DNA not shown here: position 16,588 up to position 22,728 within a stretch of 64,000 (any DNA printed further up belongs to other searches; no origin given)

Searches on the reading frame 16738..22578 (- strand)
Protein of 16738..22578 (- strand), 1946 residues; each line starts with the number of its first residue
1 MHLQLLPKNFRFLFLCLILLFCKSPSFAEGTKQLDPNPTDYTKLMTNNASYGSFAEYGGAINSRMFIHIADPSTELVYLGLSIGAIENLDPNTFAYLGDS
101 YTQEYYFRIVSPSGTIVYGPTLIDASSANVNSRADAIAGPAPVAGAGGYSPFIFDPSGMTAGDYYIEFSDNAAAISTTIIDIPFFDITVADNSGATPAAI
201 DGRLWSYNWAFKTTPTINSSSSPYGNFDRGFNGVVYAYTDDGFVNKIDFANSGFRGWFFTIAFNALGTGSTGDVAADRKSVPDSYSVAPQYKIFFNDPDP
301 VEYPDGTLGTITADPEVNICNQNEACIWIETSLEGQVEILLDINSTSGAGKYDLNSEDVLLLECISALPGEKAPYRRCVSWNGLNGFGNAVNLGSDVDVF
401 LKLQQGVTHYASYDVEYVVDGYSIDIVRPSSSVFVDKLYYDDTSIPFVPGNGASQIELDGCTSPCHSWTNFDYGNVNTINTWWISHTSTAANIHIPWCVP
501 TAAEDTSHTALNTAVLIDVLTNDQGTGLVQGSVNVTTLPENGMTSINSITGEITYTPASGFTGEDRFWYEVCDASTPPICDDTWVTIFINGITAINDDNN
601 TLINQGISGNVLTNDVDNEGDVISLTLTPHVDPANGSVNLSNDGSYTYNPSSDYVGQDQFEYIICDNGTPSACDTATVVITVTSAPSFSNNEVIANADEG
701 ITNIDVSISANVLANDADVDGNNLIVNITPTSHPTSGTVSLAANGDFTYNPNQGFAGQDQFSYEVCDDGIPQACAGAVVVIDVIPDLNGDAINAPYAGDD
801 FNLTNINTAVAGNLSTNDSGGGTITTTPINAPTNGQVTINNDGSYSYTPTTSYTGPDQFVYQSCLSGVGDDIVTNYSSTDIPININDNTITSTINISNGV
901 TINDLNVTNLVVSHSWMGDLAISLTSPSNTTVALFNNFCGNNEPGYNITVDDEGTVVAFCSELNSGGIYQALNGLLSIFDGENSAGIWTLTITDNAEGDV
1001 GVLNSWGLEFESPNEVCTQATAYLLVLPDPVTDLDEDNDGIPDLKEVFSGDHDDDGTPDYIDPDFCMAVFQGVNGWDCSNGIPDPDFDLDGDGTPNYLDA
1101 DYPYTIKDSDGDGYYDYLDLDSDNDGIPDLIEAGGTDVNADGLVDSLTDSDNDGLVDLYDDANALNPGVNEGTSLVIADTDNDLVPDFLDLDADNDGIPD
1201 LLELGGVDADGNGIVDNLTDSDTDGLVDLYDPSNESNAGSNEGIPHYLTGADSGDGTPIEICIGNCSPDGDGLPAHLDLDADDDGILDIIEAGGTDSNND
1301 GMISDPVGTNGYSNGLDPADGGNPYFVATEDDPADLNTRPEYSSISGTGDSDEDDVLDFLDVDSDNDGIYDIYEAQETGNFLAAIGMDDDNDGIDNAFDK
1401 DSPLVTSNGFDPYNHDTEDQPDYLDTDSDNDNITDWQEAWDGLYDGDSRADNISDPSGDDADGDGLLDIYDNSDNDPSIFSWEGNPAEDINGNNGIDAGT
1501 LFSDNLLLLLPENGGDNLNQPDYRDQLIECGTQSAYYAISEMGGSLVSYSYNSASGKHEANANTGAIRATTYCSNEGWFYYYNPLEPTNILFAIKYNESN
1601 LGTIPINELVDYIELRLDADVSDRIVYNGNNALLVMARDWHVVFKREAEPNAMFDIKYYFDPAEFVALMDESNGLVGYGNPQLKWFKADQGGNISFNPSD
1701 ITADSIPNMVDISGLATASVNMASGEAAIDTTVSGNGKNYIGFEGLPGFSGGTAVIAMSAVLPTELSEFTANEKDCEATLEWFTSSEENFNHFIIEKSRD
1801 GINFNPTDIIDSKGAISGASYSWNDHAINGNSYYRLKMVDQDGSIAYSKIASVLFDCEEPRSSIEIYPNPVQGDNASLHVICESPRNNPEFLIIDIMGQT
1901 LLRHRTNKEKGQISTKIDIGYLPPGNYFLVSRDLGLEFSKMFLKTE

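Call 73: search_protein_families(library=pfam, proteins=[window:16738-22578:-], max_evalue=0.0001)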
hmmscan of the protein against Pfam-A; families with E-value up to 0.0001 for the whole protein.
window:16738-22578:- (1946 aa): 6 families
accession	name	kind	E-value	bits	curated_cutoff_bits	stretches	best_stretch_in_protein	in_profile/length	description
PF17963.7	Big_9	-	4.3e-42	143.3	23.6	4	690-768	1-77/89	Bacterial Ig domain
PF17892.7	Cadherin_5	-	7.6e-27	93.5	26.5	2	684-769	3-85/98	Cadherin-like domain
PF17803.7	Cadherin_4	-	1.1e-17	64.7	25.1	3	676-749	1-71/71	Bacterial cadherin-like domain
PF01483.27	P_proprotein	-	8.3e-14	51.9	21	1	910-1010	8-86/86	Proprotein convertase P-domain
PF18962.6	Por_Secre_tail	-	2.1e-06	28.3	27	1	1866-1930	1-61/75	Secretion system C-terminal sorting domain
PF19076.6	CshA_repeat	-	5.1e-06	27.5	27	0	524-564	37-79/103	Surface adhesin CshA repetitive domain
